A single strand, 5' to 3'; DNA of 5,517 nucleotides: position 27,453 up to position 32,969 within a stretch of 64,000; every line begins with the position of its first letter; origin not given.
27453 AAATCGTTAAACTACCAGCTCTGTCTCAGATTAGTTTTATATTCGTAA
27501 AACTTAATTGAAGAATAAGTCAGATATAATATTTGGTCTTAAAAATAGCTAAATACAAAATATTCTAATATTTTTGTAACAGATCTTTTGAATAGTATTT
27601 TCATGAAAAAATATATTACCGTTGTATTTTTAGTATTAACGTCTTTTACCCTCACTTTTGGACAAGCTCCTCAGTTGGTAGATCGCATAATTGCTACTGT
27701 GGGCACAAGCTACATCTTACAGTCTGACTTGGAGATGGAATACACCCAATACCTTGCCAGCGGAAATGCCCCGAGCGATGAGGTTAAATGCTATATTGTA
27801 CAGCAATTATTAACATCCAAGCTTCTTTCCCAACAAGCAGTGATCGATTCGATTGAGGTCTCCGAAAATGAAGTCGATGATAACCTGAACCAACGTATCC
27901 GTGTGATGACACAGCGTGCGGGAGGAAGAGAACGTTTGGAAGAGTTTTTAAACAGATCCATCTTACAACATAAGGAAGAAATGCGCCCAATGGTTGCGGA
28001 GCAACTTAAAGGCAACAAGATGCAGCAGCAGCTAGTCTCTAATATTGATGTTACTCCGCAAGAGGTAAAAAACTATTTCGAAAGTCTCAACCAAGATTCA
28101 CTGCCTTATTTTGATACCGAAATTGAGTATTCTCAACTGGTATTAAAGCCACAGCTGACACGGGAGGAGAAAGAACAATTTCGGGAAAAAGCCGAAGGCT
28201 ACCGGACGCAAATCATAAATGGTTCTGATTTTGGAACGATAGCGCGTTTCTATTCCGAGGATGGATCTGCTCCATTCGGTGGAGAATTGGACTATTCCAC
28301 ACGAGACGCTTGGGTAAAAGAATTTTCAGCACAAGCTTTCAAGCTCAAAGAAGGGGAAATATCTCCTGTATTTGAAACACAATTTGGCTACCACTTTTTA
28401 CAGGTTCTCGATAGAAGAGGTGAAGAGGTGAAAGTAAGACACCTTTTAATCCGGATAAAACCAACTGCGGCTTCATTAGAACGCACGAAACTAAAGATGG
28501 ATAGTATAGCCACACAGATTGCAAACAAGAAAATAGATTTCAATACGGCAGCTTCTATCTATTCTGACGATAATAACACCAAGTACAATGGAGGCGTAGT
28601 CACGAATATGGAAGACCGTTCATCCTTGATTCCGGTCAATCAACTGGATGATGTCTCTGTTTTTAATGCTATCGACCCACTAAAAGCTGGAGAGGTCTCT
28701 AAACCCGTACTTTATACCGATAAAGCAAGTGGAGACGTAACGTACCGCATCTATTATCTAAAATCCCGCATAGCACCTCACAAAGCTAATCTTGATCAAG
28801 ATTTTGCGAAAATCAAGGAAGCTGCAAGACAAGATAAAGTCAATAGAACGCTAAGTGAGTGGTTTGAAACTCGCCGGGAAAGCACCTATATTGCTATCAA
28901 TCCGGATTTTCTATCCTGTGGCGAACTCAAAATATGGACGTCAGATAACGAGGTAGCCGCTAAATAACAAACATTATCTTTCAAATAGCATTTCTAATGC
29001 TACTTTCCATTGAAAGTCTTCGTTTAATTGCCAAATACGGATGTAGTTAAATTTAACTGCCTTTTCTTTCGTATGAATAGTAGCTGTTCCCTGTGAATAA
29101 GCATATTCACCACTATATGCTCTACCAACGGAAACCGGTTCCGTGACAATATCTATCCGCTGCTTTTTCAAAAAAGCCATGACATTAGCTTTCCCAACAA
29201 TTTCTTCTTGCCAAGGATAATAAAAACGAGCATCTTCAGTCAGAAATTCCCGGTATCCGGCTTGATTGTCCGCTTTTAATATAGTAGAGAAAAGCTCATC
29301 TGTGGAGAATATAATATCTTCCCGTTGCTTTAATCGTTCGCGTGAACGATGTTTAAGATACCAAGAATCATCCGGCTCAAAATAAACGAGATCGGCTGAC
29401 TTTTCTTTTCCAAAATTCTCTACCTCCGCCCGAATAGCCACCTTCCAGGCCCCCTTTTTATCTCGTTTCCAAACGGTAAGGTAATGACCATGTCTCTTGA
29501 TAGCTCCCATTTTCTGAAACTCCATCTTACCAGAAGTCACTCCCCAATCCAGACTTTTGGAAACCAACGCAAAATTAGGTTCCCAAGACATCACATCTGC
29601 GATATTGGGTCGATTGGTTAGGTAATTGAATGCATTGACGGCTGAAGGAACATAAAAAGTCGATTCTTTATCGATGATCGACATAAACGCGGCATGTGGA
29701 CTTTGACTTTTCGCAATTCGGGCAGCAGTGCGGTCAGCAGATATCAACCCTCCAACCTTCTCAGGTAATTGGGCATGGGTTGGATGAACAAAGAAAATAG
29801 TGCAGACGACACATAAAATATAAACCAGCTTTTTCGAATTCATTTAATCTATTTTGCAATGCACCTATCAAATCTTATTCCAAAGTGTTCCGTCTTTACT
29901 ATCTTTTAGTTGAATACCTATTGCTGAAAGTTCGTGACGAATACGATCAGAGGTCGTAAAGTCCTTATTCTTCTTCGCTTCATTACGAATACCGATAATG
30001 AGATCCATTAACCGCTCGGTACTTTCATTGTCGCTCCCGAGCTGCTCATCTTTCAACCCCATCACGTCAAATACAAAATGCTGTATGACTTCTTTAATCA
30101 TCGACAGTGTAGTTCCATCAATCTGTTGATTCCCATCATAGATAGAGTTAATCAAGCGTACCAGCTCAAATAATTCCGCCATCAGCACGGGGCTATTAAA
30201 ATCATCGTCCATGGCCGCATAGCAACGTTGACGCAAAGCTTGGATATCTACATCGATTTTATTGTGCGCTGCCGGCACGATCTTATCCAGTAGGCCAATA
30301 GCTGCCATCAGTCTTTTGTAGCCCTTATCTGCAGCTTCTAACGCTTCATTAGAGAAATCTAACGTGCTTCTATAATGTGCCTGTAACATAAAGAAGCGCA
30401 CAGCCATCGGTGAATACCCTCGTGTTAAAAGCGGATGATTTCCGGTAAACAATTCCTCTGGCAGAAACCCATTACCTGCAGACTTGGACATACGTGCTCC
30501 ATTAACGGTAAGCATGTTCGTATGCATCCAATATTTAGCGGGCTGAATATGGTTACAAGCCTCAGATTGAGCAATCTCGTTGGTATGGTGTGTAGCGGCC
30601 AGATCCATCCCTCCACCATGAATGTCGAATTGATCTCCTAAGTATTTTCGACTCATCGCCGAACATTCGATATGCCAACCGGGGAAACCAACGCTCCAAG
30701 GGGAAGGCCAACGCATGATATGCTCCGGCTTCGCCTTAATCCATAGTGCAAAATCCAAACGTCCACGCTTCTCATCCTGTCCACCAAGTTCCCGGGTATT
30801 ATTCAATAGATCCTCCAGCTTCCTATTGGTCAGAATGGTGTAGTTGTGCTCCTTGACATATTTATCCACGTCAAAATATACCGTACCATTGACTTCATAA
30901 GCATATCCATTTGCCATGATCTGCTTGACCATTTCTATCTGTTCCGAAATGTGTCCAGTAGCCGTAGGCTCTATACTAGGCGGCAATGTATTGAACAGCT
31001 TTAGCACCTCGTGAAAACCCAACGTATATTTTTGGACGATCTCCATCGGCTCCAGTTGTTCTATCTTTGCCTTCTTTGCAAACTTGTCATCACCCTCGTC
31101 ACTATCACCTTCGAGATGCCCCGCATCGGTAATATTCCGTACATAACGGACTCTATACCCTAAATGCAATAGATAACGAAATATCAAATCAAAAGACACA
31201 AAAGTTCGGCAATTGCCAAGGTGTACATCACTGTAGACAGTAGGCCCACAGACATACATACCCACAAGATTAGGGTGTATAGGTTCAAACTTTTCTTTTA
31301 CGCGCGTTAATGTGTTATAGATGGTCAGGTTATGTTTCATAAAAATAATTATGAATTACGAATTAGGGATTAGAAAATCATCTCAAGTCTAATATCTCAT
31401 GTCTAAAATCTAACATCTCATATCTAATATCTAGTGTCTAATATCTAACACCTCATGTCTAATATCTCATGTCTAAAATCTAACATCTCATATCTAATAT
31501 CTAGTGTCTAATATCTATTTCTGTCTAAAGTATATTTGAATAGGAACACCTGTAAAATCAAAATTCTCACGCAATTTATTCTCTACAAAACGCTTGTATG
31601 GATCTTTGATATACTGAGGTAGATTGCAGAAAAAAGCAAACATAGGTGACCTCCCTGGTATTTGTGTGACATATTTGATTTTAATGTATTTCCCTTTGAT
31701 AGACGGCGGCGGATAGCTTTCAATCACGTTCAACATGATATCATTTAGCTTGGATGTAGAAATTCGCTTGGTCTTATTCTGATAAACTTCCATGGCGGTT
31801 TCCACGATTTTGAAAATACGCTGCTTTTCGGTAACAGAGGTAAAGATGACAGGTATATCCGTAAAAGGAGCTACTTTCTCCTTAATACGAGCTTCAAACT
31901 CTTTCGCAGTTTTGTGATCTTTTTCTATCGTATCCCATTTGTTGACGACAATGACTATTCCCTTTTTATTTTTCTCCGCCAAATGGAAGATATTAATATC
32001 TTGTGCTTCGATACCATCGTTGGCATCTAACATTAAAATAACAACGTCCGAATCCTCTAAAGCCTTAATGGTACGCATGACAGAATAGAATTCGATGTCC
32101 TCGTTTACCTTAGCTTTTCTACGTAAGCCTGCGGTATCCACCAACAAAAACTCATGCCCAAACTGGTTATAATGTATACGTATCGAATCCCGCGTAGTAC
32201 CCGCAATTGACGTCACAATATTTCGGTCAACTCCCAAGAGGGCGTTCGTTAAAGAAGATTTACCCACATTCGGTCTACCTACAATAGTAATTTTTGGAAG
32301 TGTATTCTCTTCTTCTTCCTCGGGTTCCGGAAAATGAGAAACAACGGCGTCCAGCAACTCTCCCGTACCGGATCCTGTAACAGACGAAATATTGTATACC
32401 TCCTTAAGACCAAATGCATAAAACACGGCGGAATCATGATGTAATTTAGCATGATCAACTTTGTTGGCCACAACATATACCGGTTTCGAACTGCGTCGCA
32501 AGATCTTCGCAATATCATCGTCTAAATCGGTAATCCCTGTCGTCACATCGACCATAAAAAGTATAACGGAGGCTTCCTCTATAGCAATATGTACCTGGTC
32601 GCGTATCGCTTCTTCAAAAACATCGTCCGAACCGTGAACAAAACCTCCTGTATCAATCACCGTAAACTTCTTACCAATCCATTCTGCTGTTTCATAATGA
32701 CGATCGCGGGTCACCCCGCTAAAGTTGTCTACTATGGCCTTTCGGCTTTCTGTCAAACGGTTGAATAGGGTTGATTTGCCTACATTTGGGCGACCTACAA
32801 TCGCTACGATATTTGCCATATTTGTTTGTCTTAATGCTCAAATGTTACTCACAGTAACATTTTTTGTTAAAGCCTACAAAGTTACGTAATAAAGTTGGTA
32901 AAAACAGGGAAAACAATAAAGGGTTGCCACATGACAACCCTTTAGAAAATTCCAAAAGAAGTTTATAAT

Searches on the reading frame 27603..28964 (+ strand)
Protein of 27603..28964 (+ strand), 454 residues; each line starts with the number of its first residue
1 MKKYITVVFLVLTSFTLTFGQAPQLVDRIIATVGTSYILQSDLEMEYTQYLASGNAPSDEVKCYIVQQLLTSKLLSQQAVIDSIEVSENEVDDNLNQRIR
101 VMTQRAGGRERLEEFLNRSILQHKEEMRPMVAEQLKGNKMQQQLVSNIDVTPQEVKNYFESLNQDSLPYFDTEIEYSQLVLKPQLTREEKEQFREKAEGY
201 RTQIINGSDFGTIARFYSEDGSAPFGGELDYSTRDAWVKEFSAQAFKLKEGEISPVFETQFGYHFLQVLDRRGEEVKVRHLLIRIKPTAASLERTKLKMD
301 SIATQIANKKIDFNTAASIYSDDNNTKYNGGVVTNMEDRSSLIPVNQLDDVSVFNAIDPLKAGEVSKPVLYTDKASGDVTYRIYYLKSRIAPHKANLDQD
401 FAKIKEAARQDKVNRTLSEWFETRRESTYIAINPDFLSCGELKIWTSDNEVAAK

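Call 90: search_protein_families(library=pfam, proteins=[window:27603-28964:+], max_evalue=0.00001)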
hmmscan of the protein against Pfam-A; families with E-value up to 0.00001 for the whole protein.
window:27603-28964:+ (454 aa): 3 families
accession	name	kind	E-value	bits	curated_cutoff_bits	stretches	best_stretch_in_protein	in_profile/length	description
PF13616.12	Rotamase_3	-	1.7e-32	112.8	22.5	2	179-271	21-115/116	PPIC-type PPIASE domain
PF00639.27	Rotamase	-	2.4e-29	102.6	21.7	2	182-268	7-95/97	PPIC-type PPIASE domain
PF13145.12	Rotamase_2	-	2.1e-12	48.4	27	1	150-275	1-112/121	PPIC-type PPIASE domain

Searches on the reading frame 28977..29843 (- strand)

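Call 65: search_protein_families(library=pfam, proteins=[window:28977-29843:-], max_evalue=0.001)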
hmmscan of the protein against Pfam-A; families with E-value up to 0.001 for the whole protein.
window:28977-29843:- (289 aa): 2 families
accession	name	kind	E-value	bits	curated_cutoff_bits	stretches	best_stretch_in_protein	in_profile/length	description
PF14534.12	DUF4440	-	1.3e-10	42.1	25.2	1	189-281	12-107/107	Domain of unknown function (DUF4440)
PF12680.13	SnoaL_2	-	1.1e-06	29.6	27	1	187-276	6-96/102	SnoaL-like domain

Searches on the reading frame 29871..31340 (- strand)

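Call 65: search_protein_families(library=pfam, proteins=[window:29871-31340:-], max_evalue=0.001)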
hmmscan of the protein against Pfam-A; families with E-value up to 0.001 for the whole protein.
window:29871-31340:- (490 aa): 3 families
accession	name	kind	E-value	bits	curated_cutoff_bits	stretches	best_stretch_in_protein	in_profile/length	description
PF01406.26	tRNA-synt_1e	-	8.4e-96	321.3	27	1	18-338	2-300/301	tRNA synthetases class I (C) catalytic domain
PF09190.17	DALR_2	-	1.1e-09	39.1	22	1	374-429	3-55/57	DALR domain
PF09334.17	tRNA-synt_1g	-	2.6e-07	30.2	20.1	1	37-160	12-126/391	tRNA synthetases class I (M)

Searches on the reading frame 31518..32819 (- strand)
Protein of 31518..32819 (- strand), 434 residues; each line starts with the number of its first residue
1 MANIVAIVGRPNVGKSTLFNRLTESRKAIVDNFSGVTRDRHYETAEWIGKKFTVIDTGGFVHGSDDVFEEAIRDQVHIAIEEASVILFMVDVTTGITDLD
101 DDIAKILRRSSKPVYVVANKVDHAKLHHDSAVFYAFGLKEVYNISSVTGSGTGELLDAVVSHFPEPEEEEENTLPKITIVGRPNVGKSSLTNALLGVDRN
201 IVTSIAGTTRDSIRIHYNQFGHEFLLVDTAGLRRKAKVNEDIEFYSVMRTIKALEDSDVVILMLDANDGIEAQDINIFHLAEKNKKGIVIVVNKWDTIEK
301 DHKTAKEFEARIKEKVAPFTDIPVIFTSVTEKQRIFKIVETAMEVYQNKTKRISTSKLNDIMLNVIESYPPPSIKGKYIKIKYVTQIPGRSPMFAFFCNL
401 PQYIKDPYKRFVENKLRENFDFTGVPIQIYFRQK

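Call 65: search_protein_families(library=pfam, proteins=[window:31518-32819:-], max_evalue=0.001)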
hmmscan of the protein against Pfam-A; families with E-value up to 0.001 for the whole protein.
window:31518-32819:- (434 aa): 20 families
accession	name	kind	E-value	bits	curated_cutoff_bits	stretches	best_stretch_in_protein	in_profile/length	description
PF01926.29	MMR_HSR1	-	2.2e-58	195.7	21.9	2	5-120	2-113/113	50S ribosome-binding GTPase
PF14714.11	KH_dom-like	-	1.2e-31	109.3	27.3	1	352-432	1-81/81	KH-domain-like of EngA bacterial GTPase enzymes, C-terminal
PF02421.24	FeoB_N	-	6e-28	97.8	27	2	5-127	3-121/156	Ferrous iron transport protein B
PF00009.33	GTP_EFTU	-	2.3e-22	79.9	26.5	2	179-346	8-186/188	Elongation factor Tu GTP binding domain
PF00350.29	Dynamin_N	-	1.8e-13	51.3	27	0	177-219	1-42/168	Dynamin family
PF04548.22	AIG1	-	6.8e-12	45.6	27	2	6-108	4-108/212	AIG1 family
PF03193.22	RsgA_GTPase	-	6.5e-10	39.5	30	0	3-60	107-168/174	RsgA GTPase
PF08477.19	Roc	-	3.2e-08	34.3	27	0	5-122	2-119/119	Ras of Complex, Roc, domain of DAPkinase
PF09439.16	SRPRB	-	4.4e-07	29.9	25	1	3-95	4-85/178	Signal recognition particle receptor beta subunit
PF00071.28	Ras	-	8.9e-07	29.1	21.6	0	176-322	1-141/162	Ras family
PF10662.15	PduV-EutP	-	1.9e-06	28.1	21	0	5-157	4-139/143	Ethanolamine utilisation - propanediol utilisation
PF00005.33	ABC_tran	-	6.1e-06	27.3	25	0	3-83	12-92/137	ABC transporter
PF13238.12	AAA_18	-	1.5e-05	25.9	29.4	0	5-58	1-54/128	AAA domain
PF13401.12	AAA_22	-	0.00015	22.5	27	0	2-108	5-59/130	AAA domain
PF00025.27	Arf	-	0.00019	21.4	22.3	0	6-143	18-147/174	ADP-ribosylation factor family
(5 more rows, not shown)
